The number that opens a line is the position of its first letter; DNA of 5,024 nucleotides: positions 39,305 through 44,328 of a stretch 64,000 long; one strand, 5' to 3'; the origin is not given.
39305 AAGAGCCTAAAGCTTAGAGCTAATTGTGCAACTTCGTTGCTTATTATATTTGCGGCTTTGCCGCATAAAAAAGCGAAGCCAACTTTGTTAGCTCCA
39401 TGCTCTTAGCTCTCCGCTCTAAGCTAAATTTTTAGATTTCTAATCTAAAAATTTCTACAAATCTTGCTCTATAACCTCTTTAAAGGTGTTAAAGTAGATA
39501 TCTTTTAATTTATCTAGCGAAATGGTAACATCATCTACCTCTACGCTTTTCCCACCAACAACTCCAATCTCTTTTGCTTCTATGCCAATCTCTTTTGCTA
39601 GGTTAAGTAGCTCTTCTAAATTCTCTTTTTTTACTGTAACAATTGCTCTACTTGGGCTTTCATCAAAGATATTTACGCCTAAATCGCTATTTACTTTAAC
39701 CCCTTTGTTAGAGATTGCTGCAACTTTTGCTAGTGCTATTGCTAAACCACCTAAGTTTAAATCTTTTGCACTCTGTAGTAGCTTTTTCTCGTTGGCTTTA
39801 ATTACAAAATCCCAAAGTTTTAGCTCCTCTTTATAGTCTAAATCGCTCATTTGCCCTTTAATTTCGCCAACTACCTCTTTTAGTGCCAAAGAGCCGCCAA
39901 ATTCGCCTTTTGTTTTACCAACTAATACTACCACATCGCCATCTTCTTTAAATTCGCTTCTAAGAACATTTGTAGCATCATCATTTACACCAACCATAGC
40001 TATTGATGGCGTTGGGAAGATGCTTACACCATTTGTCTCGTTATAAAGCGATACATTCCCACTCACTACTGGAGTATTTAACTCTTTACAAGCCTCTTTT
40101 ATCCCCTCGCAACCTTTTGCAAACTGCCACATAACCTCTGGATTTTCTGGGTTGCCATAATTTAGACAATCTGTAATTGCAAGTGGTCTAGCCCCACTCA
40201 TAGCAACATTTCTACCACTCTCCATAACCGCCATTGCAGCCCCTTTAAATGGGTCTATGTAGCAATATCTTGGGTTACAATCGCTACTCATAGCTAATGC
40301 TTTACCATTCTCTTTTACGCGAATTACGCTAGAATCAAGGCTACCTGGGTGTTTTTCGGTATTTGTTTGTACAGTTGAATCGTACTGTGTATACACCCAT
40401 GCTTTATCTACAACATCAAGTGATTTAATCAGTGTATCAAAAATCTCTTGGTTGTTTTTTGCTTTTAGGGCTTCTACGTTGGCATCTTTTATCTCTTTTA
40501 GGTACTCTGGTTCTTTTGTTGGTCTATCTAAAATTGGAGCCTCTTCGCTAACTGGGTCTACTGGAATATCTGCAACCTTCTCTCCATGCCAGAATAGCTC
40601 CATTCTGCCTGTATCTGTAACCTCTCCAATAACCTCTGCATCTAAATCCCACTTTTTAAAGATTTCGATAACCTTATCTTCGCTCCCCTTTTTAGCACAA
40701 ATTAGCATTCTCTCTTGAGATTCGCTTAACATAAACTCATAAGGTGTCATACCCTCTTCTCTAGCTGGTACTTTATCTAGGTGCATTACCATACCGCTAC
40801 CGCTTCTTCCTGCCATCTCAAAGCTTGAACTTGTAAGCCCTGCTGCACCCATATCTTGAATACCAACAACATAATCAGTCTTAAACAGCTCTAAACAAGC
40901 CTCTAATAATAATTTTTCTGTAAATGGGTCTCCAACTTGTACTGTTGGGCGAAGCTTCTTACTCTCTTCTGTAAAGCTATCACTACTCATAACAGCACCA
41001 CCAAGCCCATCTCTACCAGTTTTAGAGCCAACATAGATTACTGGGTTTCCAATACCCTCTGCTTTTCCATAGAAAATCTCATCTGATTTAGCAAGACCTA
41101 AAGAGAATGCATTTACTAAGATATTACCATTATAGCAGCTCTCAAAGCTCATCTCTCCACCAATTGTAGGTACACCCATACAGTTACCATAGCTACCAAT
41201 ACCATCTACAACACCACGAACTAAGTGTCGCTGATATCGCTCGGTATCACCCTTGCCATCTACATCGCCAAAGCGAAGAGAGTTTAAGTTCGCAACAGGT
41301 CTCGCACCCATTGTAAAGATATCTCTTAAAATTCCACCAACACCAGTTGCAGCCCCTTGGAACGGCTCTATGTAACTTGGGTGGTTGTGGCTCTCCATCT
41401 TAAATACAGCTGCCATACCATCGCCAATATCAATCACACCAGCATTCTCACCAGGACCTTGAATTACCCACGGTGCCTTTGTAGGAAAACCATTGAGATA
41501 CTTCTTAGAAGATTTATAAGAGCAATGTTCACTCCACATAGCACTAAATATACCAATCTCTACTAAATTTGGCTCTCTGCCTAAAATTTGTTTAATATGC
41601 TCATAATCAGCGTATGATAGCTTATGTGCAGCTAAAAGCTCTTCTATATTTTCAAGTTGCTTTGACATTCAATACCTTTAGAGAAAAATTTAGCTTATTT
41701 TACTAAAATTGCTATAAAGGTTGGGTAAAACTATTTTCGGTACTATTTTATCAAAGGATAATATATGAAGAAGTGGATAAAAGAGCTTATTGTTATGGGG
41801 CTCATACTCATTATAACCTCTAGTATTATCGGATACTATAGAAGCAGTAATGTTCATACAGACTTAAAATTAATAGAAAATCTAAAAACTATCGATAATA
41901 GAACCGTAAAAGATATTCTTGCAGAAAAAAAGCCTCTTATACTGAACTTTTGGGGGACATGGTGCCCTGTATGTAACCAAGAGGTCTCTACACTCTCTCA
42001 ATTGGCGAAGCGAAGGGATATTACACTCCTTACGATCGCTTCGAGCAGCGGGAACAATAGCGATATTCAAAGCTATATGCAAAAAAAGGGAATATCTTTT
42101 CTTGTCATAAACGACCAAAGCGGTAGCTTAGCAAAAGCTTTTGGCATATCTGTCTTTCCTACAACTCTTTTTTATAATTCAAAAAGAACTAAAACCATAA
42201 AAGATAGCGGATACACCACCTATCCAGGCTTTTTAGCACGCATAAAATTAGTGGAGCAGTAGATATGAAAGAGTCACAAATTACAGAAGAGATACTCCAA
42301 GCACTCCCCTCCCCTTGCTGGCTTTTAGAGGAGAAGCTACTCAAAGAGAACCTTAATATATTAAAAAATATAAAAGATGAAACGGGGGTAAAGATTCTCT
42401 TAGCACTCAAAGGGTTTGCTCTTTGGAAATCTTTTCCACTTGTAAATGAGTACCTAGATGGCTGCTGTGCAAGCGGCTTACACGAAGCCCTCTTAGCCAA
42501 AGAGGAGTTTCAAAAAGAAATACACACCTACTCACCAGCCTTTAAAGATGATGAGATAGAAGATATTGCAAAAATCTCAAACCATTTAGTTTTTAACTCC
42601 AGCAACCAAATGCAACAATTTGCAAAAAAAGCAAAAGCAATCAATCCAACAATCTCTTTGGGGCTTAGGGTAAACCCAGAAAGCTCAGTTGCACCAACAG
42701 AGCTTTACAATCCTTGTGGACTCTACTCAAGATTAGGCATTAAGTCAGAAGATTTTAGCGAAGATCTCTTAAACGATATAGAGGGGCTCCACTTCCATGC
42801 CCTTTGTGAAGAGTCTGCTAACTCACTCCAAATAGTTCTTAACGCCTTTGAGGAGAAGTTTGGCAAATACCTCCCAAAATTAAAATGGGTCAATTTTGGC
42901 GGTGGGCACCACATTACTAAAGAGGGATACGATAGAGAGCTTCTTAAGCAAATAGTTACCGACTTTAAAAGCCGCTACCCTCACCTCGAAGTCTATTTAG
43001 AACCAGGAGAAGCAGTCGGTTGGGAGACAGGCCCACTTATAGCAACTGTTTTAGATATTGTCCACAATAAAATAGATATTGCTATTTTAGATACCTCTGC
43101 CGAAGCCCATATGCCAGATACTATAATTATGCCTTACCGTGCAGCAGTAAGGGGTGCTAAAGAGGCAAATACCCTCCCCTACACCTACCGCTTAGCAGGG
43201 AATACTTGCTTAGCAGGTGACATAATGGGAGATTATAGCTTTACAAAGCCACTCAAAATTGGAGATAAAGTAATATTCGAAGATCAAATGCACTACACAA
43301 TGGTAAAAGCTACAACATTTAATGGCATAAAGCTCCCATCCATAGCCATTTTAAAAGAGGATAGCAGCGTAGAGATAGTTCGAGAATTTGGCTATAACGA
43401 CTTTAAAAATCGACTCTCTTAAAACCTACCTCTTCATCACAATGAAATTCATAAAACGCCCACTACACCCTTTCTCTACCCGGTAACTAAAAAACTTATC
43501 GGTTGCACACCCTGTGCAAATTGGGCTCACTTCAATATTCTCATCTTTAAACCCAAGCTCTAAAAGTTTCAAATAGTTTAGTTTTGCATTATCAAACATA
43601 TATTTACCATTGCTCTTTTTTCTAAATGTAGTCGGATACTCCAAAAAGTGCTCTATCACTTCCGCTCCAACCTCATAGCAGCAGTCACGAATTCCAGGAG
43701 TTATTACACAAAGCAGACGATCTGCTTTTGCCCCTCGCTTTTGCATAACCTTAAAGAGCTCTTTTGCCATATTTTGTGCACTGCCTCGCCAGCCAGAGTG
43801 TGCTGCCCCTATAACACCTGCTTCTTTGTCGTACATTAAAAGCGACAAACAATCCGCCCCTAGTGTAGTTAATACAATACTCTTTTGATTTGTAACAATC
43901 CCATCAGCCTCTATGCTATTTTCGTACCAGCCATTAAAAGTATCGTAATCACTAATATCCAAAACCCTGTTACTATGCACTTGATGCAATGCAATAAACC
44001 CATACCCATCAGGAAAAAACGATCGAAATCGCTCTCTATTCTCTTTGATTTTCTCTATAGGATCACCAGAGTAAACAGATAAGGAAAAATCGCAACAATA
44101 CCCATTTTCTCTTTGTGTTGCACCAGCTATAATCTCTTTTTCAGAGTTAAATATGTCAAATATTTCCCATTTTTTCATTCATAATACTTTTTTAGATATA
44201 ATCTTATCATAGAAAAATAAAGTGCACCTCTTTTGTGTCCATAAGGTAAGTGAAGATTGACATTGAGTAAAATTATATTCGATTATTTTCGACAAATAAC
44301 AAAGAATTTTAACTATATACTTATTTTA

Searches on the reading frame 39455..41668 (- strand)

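Call 26: search_protein_families(library=pfam, proteins=[window:39455-41668:-], max_evalue=0.00001)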
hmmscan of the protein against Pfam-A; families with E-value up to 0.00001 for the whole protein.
window:39455-41668:- (737 aa): 3 families
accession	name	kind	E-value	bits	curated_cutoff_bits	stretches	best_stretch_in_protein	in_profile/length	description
PF02769.27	AIRS_C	-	2.2e-54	184.3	23.1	2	206-360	2-155/156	AIR synthase related protein, C-terminal domain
PF00586.29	AIRS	-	3.3e-53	179.3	24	2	73-192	1-111/112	AIR synthase related protein, N-terminal domain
PF18072.6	FGAR-AT_linker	-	1.6e-13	51.4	26.6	1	15-52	10-50/50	Formylglycinamide ribonucleotide amidotransferase linker domain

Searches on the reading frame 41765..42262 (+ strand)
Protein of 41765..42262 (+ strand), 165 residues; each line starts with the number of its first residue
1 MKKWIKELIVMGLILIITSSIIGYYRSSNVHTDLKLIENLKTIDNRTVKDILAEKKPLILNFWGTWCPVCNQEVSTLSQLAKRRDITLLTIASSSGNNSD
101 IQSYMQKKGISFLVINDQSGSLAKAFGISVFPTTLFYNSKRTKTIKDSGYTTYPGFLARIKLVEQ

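Call 26: search_protein_families(library=pfam, proteins=[window:41765-42262:+], max_evalue=0.00001)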
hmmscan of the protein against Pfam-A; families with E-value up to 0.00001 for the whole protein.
window:41765-42262:+ (165 aa): 5 families
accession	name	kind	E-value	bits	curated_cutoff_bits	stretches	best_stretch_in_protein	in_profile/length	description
PF08534.16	Redoxin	-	5.3e-14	52.7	26.6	1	49-152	24-129/148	Redoxin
PF00578.27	AhpC-TSA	-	4.2e-13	49.8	26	1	45-138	17-116/124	AhpC/TSA family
PF13098.12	Thioredoxin_2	-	3.8e-08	34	27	1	53-157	3-101/104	Thioredoxin-like domain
PF00085.26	Thioredoxin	-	1.8e-07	31.5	23.5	0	49-88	12-53/103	Thioredoxin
PF13905.12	Thioredoxin_8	-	2.2e-06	28.4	27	1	56-134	2-85/94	Thioredoxin-like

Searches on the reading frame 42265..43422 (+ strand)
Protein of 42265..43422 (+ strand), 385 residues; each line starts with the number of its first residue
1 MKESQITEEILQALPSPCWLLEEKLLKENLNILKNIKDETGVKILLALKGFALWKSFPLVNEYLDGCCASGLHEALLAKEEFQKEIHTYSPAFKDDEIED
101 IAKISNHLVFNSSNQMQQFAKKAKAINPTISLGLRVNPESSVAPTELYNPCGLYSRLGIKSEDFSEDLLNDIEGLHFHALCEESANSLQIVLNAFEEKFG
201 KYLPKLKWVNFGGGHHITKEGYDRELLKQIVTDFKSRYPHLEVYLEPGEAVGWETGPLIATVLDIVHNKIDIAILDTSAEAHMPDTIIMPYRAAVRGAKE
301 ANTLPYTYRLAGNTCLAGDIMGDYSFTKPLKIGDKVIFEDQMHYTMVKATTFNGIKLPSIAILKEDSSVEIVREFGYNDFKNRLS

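Call 26: search_protein_families(library=pfam, proteins=[window:42265-43422:+], max_evalue=0.00001)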
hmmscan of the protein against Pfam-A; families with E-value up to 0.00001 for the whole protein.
window:42265-43422:+ (385 aa): 1 family
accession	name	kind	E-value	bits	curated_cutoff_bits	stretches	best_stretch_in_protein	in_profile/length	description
PF00278.28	Orn_DAP_Arg_deC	-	2.3e-10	41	23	1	230-340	5-93/95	Pyridoxal-dependent decarboxylase, C-terminal sheet domain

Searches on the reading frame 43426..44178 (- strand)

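Call 26: search_protein_families(library=pfam, proteins=[window:43426-44178:-], max_evalue=0.00001)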
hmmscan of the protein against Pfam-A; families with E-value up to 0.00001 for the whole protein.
window:43426-44178:- (250 aa): 1 family
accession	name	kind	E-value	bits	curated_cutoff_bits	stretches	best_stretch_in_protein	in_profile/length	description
PF02578.20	Cu-oxidase_4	-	1.2e-59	202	22.9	1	29-247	13-238/238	Multi-copper polyphenol oxidoreductase laccase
